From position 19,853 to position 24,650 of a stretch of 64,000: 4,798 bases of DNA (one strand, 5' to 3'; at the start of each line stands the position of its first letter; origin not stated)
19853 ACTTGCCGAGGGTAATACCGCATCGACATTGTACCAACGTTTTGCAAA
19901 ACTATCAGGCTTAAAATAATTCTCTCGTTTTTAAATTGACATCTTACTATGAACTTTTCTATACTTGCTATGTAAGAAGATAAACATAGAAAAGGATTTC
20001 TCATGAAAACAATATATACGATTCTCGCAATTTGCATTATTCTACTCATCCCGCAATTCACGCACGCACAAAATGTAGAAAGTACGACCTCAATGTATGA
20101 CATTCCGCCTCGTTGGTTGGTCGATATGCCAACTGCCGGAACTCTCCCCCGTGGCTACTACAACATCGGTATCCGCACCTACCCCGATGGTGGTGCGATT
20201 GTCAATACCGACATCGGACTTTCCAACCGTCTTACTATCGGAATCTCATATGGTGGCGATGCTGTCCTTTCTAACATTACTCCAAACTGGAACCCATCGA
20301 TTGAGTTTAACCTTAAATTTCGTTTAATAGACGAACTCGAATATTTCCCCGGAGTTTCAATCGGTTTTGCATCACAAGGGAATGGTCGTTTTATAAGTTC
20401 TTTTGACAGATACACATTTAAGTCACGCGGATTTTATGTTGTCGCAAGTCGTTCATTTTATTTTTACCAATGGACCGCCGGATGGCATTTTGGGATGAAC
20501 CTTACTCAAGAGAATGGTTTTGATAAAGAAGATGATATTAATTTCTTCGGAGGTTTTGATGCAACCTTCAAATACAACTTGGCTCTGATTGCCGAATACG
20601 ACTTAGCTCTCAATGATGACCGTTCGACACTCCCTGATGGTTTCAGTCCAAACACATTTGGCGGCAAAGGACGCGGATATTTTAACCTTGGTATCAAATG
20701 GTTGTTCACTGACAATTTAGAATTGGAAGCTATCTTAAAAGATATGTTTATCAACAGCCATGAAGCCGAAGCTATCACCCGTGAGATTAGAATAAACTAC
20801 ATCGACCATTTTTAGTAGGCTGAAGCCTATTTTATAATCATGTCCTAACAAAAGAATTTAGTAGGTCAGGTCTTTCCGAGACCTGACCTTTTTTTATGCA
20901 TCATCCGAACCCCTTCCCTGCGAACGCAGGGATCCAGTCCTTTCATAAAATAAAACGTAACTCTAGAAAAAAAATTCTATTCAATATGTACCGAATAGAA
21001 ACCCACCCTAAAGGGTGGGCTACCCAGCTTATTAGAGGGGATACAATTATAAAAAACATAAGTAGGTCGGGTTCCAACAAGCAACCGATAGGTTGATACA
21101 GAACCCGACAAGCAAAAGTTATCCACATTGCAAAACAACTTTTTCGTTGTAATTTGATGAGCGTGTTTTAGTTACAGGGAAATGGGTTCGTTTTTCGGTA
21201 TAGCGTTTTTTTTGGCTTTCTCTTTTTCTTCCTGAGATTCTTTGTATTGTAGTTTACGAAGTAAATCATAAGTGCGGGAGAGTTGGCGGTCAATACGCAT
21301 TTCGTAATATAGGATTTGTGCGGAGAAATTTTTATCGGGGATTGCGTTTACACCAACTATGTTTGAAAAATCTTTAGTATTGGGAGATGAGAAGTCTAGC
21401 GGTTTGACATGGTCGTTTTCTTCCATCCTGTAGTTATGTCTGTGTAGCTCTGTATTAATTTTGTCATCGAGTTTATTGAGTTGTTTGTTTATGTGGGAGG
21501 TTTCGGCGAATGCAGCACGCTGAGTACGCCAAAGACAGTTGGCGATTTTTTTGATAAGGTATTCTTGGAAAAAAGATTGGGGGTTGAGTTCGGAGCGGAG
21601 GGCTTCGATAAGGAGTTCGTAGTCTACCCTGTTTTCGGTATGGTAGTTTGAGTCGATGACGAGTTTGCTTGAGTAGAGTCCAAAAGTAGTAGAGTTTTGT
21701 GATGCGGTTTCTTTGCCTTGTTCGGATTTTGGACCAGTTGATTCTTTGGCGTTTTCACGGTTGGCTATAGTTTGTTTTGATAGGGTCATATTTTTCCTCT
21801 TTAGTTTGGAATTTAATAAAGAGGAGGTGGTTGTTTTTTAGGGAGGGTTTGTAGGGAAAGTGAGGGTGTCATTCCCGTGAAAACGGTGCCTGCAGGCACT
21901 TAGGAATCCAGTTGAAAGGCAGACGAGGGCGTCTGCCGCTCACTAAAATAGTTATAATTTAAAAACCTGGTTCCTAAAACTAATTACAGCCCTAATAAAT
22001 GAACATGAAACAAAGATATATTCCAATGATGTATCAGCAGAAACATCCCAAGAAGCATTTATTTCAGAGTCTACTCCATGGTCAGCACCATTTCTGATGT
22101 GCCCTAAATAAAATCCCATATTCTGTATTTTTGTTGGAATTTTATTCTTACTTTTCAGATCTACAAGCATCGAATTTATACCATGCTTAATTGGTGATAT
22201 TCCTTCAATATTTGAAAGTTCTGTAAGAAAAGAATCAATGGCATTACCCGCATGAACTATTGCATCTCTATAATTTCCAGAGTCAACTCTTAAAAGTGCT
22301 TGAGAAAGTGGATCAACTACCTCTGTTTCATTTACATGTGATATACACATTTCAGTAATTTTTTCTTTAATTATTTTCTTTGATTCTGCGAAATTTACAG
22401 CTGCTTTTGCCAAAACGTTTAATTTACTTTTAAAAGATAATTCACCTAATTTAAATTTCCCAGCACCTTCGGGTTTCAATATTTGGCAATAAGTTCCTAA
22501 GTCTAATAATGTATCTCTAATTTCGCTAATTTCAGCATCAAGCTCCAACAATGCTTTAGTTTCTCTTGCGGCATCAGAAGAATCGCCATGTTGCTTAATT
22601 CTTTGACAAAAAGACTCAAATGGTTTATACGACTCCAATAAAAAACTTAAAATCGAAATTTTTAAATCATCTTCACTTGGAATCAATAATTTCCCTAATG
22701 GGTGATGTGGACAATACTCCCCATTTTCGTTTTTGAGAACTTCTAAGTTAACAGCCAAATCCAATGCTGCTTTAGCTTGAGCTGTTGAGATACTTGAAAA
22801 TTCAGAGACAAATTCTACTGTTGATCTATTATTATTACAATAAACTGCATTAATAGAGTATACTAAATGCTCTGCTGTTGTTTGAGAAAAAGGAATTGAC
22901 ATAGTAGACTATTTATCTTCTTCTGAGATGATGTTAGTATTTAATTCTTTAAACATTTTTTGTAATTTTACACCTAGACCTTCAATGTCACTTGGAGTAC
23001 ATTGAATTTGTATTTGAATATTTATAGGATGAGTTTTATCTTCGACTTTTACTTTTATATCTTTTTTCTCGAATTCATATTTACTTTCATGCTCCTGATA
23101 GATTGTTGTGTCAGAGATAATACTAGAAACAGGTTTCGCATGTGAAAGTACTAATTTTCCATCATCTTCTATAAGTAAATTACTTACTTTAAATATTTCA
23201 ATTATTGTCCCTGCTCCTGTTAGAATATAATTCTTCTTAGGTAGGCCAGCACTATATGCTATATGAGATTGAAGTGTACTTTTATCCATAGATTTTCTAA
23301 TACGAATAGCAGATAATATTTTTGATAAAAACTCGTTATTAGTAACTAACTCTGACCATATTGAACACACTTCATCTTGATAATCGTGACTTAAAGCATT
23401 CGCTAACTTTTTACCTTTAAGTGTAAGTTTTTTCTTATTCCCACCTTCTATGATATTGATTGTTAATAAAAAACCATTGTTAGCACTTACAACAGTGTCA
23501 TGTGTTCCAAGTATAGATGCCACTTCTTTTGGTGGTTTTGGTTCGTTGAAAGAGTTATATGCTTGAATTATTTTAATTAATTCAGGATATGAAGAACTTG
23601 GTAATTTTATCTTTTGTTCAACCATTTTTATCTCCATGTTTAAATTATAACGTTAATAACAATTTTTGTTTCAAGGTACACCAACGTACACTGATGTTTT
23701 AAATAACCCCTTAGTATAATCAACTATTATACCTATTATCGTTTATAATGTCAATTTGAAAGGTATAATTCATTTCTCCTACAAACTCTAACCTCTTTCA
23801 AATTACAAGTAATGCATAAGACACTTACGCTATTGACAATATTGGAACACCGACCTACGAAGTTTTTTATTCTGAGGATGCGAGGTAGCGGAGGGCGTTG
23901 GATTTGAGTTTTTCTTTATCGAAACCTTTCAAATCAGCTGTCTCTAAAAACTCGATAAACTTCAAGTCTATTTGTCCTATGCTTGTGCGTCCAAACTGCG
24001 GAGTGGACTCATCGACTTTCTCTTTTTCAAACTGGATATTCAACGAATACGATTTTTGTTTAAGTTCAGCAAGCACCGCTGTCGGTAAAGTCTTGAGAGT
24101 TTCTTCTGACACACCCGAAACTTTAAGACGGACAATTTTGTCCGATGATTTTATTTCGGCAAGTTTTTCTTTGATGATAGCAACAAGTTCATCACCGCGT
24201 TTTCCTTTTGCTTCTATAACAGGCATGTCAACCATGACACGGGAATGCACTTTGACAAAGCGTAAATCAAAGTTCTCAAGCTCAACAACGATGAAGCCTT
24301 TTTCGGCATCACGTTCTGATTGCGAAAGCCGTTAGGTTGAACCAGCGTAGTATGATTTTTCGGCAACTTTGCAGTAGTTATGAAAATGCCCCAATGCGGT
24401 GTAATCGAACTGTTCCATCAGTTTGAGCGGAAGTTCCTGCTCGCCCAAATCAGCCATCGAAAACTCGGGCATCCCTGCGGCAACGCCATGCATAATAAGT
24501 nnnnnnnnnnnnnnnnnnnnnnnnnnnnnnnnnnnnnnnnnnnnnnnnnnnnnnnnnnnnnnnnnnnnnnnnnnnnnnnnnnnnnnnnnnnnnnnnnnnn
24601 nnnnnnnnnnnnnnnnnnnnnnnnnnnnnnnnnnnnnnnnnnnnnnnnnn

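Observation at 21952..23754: Candidate undescribed defence / toxin-antitoxin module: wHTH-like protein plus HEPN(Rx4H)/Abi_C-like protein in an AT-rich two-gene cassette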

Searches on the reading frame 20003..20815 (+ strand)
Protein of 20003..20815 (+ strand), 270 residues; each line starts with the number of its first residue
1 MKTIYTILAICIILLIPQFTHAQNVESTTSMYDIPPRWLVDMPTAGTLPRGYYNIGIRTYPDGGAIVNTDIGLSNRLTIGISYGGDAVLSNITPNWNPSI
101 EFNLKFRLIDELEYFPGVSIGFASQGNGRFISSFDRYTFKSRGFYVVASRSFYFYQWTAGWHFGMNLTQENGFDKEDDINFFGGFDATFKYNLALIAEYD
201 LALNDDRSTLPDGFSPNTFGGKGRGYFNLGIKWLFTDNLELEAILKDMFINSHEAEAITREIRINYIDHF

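Call 34: search_protein_families(library=pfam, proteins=[window:20003-20815:+], max_evalue=0.001)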
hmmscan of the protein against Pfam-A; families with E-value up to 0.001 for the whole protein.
window:20003-20815:+ (270 aa): 1 family
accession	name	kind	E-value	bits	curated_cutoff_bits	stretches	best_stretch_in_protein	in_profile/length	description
PF06082.17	YjbH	-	1.5e-07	31.1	24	1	39-243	10-226/658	Exopolysaccharide biosynthesis protein YbjH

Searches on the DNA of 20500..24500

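Call 85: search_rna_families(source=window, start=20500, end=24500, threshold=evalue, max_evalue=1)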
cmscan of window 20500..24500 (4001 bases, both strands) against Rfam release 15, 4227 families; matches with E-value up to 1: 2.
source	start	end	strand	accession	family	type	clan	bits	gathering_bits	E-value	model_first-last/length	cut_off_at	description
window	20817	20900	+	RF00558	L20_leader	Cis-reg; leader;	-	22.4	58.7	0.36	1-127/127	no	Ribosomal protein L20 leader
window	20848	20895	+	RF01489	sbrA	Gene; sRNA;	-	21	45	0.57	1-71/71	no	Listeria sRNA sbrA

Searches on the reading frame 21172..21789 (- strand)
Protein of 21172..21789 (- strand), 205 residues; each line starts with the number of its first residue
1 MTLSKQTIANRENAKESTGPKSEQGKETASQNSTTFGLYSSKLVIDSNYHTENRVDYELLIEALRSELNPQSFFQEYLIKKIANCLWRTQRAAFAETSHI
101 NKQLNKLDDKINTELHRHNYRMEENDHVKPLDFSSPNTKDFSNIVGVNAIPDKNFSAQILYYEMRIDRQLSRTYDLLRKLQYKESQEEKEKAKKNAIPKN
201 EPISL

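Call 3: search_protein_families(library=pfam, proteins=[window:21172-21789:-], max_evalue=1)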
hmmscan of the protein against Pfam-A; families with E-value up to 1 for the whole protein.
window:21172-21789:- (205 aa): 1 family
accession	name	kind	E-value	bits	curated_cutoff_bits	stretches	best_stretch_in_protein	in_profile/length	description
PF22905.2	Hydro_N_hd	-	0.0041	17.5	27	1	80-126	103-150/195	Hydrolase N-terminal helical domain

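Call 4: search_protein_families(library=padloc, proteins=[window:21172-21789:-], max_evalue=1)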
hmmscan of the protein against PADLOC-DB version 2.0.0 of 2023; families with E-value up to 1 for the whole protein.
window:21172-21789:- (205 aa): 0 families

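Call 5: search_protein_families(library=ncbifam, proteins=[window:21172-21789:-], max_evalue=1)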
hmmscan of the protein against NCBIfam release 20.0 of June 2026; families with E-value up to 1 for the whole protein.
window:21172-21789:- (205 aa): 0 families

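Call 64: list_cluster_members(proteins=[P0001, P0013, window:21172-21789:-])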
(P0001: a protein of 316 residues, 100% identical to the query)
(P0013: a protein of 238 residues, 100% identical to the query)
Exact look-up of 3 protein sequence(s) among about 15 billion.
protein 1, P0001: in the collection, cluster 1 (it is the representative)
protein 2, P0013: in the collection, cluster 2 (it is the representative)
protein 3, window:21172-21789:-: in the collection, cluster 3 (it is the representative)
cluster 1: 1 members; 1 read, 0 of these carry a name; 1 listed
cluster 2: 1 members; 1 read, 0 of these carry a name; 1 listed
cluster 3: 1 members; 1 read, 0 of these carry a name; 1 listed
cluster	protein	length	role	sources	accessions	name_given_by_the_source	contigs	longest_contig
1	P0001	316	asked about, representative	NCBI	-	-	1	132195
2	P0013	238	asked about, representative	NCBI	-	-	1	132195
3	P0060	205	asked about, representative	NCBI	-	-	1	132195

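Call 89: search_protein_families(library=phrogs, proteins=[window:21172-21789:-], max_evalue=0.1)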
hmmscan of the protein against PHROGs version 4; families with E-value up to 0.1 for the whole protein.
window:21172-21789:- (205 aa): 0 families
